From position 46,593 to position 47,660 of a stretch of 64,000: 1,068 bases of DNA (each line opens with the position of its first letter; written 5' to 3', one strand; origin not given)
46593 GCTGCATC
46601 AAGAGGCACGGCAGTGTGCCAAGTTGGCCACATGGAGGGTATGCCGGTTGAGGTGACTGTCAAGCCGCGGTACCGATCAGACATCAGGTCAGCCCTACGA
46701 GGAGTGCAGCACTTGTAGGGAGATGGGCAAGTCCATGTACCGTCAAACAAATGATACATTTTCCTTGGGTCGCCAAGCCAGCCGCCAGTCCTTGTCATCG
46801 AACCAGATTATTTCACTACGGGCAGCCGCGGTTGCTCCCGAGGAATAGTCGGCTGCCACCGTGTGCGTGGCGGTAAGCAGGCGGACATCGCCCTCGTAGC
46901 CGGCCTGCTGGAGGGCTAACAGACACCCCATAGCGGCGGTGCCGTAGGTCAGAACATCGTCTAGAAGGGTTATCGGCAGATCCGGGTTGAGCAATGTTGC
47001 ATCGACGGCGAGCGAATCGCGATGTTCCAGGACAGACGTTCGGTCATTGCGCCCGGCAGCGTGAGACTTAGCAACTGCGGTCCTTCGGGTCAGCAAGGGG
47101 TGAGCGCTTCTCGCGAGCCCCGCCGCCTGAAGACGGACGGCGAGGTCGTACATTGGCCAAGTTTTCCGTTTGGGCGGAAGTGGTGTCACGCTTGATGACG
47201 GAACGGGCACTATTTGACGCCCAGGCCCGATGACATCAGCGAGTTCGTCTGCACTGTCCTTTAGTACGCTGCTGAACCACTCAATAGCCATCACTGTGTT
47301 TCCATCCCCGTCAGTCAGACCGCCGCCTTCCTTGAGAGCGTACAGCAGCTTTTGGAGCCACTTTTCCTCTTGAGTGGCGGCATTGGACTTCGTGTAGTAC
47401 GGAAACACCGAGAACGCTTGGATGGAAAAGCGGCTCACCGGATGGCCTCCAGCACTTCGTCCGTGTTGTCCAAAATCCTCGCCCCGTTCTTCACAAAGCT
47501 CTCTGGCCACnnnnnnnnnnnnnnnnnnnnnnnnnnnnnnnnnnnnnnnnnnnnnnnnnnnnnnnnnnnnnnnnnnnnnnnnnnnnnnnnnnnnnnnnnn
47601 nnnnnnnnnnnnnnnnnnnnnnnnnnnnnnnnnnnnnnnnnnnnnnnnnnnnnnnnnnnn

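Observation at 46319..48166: Cargo cassette 2 directly downstream of the tail fibre gene: DprA-like (SLOG) protein, PRTase and an unknown third gene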

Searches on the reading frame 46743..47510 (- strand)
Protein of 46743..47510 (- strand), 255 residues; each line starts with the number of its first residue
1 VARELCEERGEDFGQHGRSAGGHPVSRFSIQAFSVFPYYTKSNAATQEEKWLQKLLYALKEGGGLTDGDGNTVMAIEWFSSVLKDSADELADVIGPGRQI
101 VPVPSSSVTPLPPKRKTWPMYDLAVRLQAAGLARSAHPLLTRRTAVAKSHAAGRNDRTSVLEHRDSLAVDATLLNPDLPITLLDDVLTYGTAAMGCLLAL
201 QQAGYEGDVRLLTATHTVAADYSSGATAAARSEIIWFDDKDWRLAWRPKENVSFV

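Call 3: search_protein_families(library=pfam, proteins=[window:46743-47510:-], max_evalue=0.01)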
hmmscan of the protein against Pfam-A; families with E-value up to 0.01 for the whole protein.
window:46743-47510:- (255 aa): 0 families

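Call 4: search_protein_families(library=padloc, proteins=[window:46743-47510:-], max_evalue=0.01)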
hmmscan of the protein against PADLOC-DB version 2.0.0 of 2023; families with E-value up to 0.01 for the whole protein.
window:46743-47510:- (255 aa): 1 family
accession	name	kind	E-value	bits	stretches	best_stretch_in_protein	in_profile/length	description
PDLC03962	ShosT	-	1.6e-14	52.3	1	76-204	65-199/237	-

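Call 6: search_protein_families(library=phrogs, proteins=[window:46743-47510:-], max_evalue=0.01)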
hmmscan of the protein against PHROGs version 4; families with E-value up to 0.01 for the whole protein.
window:46743-47510:- (255 aa): 1 family
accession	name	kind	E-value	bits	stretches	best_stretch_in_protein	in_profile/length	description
phrog_7188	-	unknown function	0.00039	21.5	1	137-206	75-140/155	-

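Call 7: search_protein_families(library=ncbifam, proteins=[window:46743-47510:-], max_evalue=0.01)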
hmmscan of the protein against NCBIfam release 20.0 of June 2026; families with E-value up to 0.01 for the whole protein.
window:46743-47510:- (255 aa): 0 families

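Call 14: search_solved_structures(query=window:46743-47438:-, max_evalue=1, show_alignments=2)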
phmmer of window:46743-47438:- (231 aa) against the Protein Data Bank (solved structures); distinct sequences matched with E-value up to 1: 0.

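Call 24: find_homologous_proteins(query=window:46743-47438:-, max_evalue=0.001)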
Query window:46743-47438:- (231 aa): 7 proteins with E <= 0.001 among 1216 candidates.
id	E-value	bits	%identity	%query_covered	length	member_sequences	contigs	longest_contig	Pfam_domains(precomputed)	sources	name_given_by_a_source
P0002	3.8e-149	512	100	100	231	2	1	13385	-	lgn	-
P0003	1.0e-89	318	62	100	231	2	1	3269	-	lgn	-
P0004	2.7e-81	291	59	99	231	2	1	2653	-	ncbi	-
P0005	1.2e-78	282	55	100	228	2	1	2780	-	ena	-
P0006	2.6e-74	268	53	100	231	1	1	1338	-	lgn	-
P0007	1.6e-49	187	43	100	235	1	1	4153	-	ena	-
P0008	1.6e-49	187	42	99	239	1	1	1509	-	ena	-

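Call 25: find_encoding_contigs(protein=P0002, flank=10000, max_places=4)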
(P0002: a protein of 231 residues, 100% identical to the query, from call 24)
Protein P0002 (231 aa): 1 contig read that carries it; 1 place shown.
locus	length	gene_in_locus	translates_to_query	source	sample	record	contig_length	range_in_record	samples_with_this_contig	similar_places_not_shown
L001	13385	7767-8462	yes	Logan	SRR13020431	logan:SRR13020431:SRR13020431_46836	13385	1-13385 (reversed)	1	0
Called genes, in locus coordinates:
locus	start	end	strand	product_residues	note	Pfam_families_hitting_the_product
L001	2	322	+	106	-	?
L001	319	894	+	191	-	PF04717:Phage_base_V (weak)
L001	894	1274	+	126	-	-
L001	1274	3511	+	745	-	-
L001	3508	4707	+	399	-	-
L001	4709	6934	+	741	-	-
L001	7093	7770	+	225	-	PF02481:DNA_processg_A, PF18306:LDcluster4 (faint)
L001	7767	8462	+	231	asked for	-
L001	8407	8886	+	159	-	-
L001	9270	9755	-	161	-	-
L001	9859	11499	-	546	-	PF06188:HrpE (weak), PF13250:SNIPE, PF10544:T5orf172, PF13455:MUG113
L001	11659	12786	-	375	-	PF13588:HSDR_N_2, PF04313:HSDR_N (weak)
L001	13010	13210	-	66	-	-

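Call 26: find_encoding_contigs(protein=P0003, flank=5000, max_places=4)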
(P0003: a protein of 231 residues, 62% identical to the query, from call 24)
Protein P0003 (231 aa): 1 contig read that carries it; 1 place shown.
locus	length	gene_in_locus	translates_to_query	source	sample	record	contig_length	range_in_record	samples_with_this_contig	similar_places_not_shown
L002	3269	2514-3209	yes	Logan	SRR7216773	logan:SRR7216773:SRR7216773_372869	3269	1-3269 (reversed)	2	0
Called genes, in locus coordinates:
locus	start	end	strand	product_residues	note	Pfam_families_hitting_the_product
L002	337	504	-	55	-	-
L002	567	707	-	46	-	-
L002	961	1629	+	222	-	-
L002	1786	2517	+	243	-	PF02481:DNA_processg_A, PF18306:LDcluster4 (weak)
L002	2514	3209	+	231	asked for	-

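Call 27: find_encoding_contigs(protein=P0004, flank=5000, max_places=4)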
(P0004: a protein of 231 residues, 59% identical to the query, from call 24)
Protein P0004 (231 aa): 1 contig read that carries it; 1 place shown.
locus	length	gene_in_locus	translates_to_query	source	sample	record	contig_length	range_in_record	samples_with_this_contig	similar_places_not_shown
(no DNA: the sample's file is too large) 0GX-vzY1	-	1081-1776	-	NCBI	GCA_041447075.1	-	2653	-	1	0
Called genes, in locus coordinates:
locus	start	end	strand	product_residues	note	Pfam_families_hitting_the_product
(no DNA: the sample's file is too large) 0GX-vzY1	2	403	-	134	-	?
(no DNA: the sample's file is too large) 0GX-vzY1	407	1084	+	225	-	PF02481:DNA_processg_A, PF18306:LDcluster4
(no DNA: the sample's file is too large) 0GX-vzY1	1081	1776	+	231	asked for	-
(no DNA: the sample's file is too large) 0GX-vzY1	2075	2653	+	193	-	?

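Call 28: find_encoding_contigs(protein=P0005, flank=5000, max_places=4)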
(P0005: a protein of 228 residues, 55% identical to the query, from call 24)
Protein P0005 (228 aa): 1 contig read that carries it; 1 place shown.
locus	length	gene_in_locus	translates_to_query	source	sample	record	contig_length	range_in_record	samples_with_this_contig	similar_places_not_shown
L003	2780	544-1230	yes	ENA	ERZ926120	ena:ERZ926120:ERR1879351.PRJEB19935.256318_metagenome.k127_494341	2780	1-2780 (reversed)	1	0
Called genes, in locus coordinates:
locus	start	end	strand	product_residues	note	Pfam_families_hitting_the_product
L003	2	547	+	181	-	?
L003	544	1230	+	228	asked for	-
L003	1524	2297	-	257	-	-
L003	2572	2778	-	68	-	?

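Call 29: find_encoding_contigs(protein=P0007, flank=5000, max_places=4)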
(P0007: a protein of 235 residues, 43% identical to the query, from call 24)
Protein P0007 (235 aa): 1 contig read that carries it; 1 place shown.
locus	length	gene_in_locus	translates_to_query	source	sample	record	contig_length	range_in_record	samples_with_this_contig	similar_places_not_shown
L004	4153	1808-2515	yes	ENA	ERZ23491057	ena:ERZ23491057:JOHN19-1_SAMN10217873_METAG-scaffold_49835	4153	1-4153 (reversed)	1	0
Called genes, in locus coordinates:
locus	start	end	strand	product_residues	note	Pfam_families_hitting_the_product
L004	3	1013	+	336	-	?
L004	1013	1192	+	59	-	-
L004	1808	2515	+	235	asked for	-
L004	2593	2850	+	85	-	-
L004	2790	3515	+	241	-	PF02481:DNA_processg_A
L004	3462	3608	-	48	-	-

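Call 30: find_encoding_contigs(protein=P0008, flank=5000, max_places=4)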
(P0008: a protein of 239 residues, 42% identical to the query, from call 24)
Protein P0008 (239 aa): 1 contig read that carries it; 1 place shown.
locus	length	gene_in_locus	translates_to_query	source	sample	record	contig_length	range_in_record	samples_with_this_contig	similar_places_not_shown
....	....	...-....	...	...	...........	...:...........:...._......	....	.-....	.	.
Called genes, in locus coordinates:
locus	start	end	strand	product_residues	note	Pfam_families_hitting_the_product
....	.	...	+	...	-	?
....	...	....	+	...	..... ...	-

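Call 31: find_encoding_contigs(protein=P0006, flank=5000, max_places=4)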
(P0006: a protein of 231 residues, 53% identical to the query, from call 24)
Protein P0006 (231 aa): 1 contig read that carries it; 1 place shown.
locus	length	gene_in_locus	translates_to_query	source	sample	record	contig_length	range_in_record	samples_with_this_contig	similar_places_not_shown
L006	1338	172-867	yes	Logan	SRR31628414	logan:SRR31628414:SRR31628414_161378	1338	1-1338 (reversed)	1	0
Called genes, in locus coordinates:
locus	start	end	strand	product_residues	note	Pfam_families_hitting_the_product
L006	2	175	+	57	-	?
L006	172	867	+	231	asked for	-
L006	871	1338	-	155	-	?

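Call 35: find_related_loci(query=A1, collection=genome_contigs, flank=6000)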
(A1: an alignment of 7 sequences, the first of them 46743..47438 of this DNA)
Query A1 (231 aa) in genome_contigs; peptide patterns used: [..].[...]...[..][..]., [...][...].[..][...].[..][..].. (x = any residue, [..] = any of these).
66 stretches matched a pattern; 1 encode a relative of the query (tblastn E <= 1e-3); 1 distinct loci.
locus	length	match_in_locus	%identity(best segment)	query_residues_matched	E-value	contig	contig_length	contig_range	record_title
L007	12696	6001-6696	45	1-231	5e-66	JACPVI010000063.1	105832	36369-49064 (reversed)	MAG: Myxococcales bacterium isolate NC_groundwater_780_Ag_S2p5_69_11 JBCH_GD18_4_SO25_S179_scaffold_686178, whole genome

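Call 52: predict_structure(alignment_id=A1)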
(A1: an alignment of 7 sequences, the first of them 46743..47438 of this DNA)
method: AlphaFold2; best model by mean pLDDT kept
length: 231 residues; sequences in the alignment: 7
mean_pLDDT: 89.1   pTM: 0.89
mean pLDDT of the five models: 89.1, 88.9, 86.5, 81.8, 81.2
residues with pLDDT >= 90: 137; 70-90: 81; 50-70: 12; < 50: 1
segments of 3 or more residues with pLDDT < 50: none
pLDDT, mean of each block of 10 residues (from residue 1): 90 86 84 86 81 92 90 95 90 93 96 95 68 88 95 95 90 96 95 84 89 79 90 84
secondary structure, 60 per line:
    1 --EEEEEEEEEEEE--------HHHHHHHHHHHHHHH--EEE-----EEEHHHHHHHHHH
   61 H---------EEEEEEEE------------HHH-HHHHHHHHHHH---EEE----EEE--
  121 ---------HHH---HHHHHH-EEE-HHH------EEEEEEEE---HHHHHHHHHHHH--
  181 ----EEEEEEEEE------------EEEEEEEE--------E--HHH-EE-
elements in order: E3-14 H23-37 E40-42 E48-50 H51-61 E71-78 H95-105 E109-111 E116-118 H136-141 E143-145 E156-163 H167-178 E185-193 E206-213

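Call 55: fold_search(model_id=the predicted structure, library=pdb)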
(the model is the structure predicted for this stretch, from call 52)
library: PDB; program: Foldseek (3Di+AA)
matches with E <= 10: 1113; with E <= 0.001: 6
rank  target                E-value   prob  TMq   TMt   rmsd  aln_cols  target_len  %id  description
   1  7p0h_A                1.5e-05  1.00  0.32  0.21   6.0       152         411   16  Crystal structure of Helicobacter pylori ComF fused to an artificial alphaREP crystallization helper(named B2) (released 2022-04-06)
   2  8zvd                  7.7e-05  1.00  0.50  0.29   9.8       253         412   13  ShosT with phosphate (released 2025-04-09)
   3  8zvc                  9.2e-05  1.00  0.41  0.24   9.5       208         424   14  ShosT with PRPP-Mg (released 2025-04-09)
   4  2wns_B                9.8e-05  1.00  0.33  0.37  10.7       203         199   13  Human Orotate phosphoribosyltransferase (OPRTase) domain of Uridine 5' -monophosphate synthase (UMPS) in complex with  (released 2009-08-11)
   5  2wns_A                2.1e-04  0.99  0.33  0.37  10.4       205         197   14  Human Orotate phosphoribosyltransferase (OPRTase) domain of Uridine 5' -monophosphate synthase (UMPS) in complex with  (released 2009-08-11)
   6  8zvb                  4.4e-04  0.99  0.38  0.24   9.9       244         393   13  The ShosTA toxin-antitoxin system provides phage defence (released 2025-04-09)
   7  1w30_A                1.4e-03  0.90  0.30  0.37  12.2       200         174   18  PyrR of Mycobacterium Tuberculosis as a potential drug target (released 2004-09-29)
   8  6w1i_C                1.9e-03  0.99  0.38  0.44   8.9       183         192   17  Re-interpretation of ppGpp (G4P) electron density in the deposited crystal structure of Xanthine phosphoribosyltransfe (released 2020-07-29)
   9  6w1i_A                2.0e-03  0.92  0.33  0.38  12.4       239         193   16  Re-interpretation of ppGpp (G4P) electron density in the deposited crystal structure of Xanthine phosphoribosyltransfe (released 2020-07-29)
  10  6w1i_B                2.2e-03  0.99  0.37  0.43   9.4       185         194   15  Re-interpretation of ppGpp (G4P) electron density in the deposited crystal structure of Xanthine phosphoribosyltransfe (released 2020-07-29)
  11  1y0b_C                2.4e-03  0.98  0.35  0.41  10.2       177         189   19  Crystal Structure of Xanthine Phosphoribosyltransferase from Bacillus subtilis. (released 2005-02-22)
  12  1y0b_D                2.4e-03  0.98  0.35  0.41  10.6       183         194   19  Crystal Structure of Xanthine Phosphoribosyltransferase from Bacillus subtilis. (released 2005-02-22)
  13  5znq_A                3.5e-03  0.96  0.37  0.44  10.1       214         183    9  Crystal structure of APRT from Y. pseudotuberculosis with bound adenine (P21 space group). (released 2019-04-17)
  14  4x45_B                3.7e-03  0.97  0.37  0.47   9.4       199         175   11  Crystal Structure of F173G Mutant of Human APRT (released 2015-12-02)
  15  1y0b_A                3.9e-03  0.98  0.35  0.41  10.5       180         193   18  Crystal Structure of Xanthine Phosphoribosyltransferase from Bacillus subtilis. (released 2005-02-22)
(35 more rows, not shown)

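Call 56: search_dna_similar(query=window:46743-47438:-, collection=phages, mode=protein, max_evalue=0.001, max_rows=20)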
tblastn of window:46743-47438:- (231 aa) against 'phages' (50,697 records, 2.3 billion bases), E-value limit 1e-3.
No match.

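Call 66: find_related_loci(query=A1, collection=viral_contigs, flank=6000)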
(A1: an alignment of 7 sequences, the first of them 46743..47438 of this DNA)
Query A1 (231 aa) in viral_contigs; peptide patterns used: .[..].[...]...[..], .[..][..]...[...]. (x = any residue, [..] = any of these).
104 stretches matched a pattern, but none encodes a relative of the query by tblastn (E <= 1e-3).

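Call 67: find_related_loci(query=A1, collection=metagenome_contigs, flank=6000)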
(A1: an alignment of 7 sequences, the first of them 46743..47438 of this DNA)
Query A1 (231 aa) in metagenome_contigs; peptide patterns used: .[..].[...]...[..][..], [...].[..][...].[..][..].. (x = any residue, [..] = any of these).
550 stretches matched a pattern; 1 encode a relative of the query (tblastn E <= 1e-3); 1 distinct loci.
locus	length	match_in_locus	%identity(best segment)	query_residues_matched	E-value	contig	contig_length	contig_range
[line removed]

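Call 68: search_protein_families(library=pfam, proteins=[L007:6757-7236:+, L007:7276-8136:+, L007:4617-5669:+, L007:5733-5984:+, L007:6001-6708:+, L007:7611-9266:-, L007:2070-5507:-, L007:8319-9776:+], max_evalue=0.01)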
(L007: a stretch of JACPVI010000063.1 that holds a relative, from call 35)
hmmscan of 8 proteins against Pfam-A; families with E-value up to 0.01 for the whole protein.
L007:6757-7236:+ (159 aa): 5 families
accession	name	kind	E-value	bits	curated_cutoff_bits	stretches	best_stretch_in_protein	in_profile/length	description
PF13419.12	HAD_2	-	1.2e-18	68.2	23.8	1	26-134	67-177/178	Haloacid dehalogenase-like hydrolase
PF00702.32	Hydrolase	-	1.4e-18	68.4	26.4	1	29-129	88-191/191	haloacid dehalogenase-like hydrolase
PF13242.12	Hydrolase_like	-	0.00015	22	22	1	92-133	4-46/75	HAD-hyrolase-like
PF12710.13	HAD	-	0.00018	22.4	27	0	5-39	1-42/189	haloacid dehalogenase-like hydrolase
PF09949.15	APP1_cat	-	0.0045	17.4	27.1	1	4-64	2-61/154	Phosphatidate phosphatase APP1, catalytic domain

L007:7276-8136:+ (286 aa): 0 families

L007:4617-5669:+ (350 aa): 0 families

L007:5733-5984:+ (83 aa): 0 families

L007:6001-6708:+ (235 aa): 0 families

L007:7611-9266:- (551 aa): 4 families
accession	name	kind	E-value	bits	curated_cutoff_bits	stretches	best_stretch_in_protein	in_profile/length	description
PF00239.26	Resolvase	-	5.2e-40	137.3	23.3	1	42-192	2-145/145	Resolvase, N terminal domain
PF13408.12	Zn_ribbon_recom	-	9.3e-16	58.4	25.3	1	323-384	1-58/58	Recombinase zinc beta ribbon domain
PF07508.19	Recombinase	-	2.6e-14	53.7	21.1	1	214-308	3-101/102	Recombinase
PF11690.13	DUF3287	-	0.0048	17.2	27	0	430-500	44-111/121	Protein of unknown function (DUF3287)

L007:2070-5507:- (1145 aa): 8 families
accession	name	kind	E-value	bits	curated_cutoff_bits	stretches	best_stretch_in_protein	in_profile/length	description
PF13020.12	NOV_C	-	3.6e-21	75.5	22.1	1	1020-1113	1-89/91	Protein NO VEIN, C-terminal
PF00271.37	Helicase_C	-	4.3e-20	72.5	23.5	1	474-601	2-110/110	Helicase conserved C-terminal domain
PF00176.29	SNF2-rel_dom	-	3.9e-18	66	24.9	1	122-374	20-279/290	SNF2-related domain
PF04851.21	ResIII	-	3.3e-13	50.3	22.5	1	101-265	3-163/164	Type III restriction enzyme, res subunit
PF00270.35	DEAD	-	4.3e-08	33.5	26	1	123-267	18-162/167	DEAD/DEAH box helicase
PF09848.15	SLFN-g3_helicase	-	0.0027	17.5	24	1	127-237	9-96/354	Schlafen group 3, DNA/RNA helicase domain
PF22590.2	Cas3-like_C_2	-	0.0035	18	27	0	527-600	31-104/106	CRISPR-associated nuclease/helicase Cas3, C-terminal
PF07652.20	Flavi_DEAD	-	0.0089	16.5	21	0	126-265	11-137/148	Flavivirus DEAD domain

L007:8319-9776:+ (485 aa): 0 families

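Call 79: search_protein_families(library=pfam, proteins=[window:46743-47438:-], max_evalue=10)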
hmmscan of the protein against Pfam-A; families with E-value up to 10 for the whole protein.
window:46743-47438:- (231 aa): 0 families

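Call 81: fold_search(model_id=the predicted structure, library=viral)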
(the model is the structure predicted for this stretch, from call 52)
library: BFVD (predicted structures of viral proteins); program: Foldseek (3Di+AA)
matches with E <= 10: 660; with E <= 0.001: 1
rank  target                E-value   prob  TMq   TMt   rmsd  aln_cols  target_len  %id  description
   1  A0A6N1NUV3            6.4e-04  0.96  0.30  0.15  10.7       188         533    9  adenine phosphoribosyltransferase [Tupanvirus soda lake]
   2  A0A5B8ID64            1.3e-03  0.98  0.31  0.43  11.8       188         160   11  orotate phosphoribosyltransferase (Fragment) [Mimiviridae sp. ChoanoV1]
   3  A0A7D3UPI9            3.9e-03  0.85  0.30  0.19  11.0       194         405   13  Uridine 5'-monophosphate synthase [Fadolivirus FV1/VV64]
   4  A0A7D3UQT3            9.9e-03  0.41  0.31  0.25  11.8       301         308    9  Histidine phosphatase superfamily clade-1 [Fadolivirus FV1/VV64]
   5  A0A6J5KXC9            2.0e-02  0.97  0.35  0.29   5.1       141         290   13  PrsA Phosphoribosylpyrophosphate synthetase [uncultured Caudovirales phage]
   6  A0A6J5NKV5            2.4e-02  0.80  0.42  0.32   6.9       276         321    9  Uncharacterized protein [uncultured Caudovirales phage]
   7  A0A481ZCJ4            2.5e-02  0.80  0.30  0.30   9.3       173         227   13  Phosphoribosyl transferase domain protein [Pithovirus LCPAC401]
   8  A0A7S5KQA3            3.9e-02  0.15  0.19  0.19  16.7       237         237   13  Phosphoribosyltransferase domain-containing protein [Bacteriophage DSS3_VP1]
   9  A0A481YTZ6            5.4e-02  0.60  0.32  0.20  10.0       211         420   12  Phosphoribosyl transferase [Marseillevirus LCMAC101]
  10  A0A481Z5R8            6.1e-02  0.47  0.33  0.21  10.4       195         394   12  adenine phosphoribosyltransferase [Pithovirus LCPAC101]
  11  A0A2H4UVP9            6.5e-02  0.16  0.23  0.16  15.6       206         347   10  Phosphoribosyl transferase [Bodo saltans virus]
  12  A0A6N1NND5            7.8e-02  0.85  0.38  0.26   5.0       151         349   13  Phosphoribosyl transferase domain protein [Tupanvirus soda lake]
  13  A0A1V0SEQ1            8.3e-02  0.44  0.32  0.31   7.9       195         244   13  Phosphoribosyl transferase domain protein [Hokovirus HKV1]
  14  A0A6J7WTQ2            8.8e-02  0.41  0.34  0.35  13.0       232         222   10  PyrE Orotate phosphoribosyltransferase [uncultured Caudovirales phage]
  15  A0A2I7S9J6            8.8e-02  0.12  0.21  0.12  16.4       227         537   11  (no name in the UniProt tables at hand)
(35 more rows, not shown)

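Call 93: search_protein_families(library=padloc, proteins=[L009:6001-6708:+], max_evalue=0.01)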
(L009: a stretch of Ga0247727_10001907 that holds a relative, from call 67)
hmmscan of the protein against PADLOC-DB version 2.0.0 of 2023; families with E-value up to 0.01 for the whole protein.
L009:6001-6708:+ (235 aa): 1 family
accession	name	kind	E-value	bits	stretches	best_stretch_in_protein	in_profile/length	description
PDLC03962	ShosT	-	7.3e-10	37.1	1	30-178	62-194/237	-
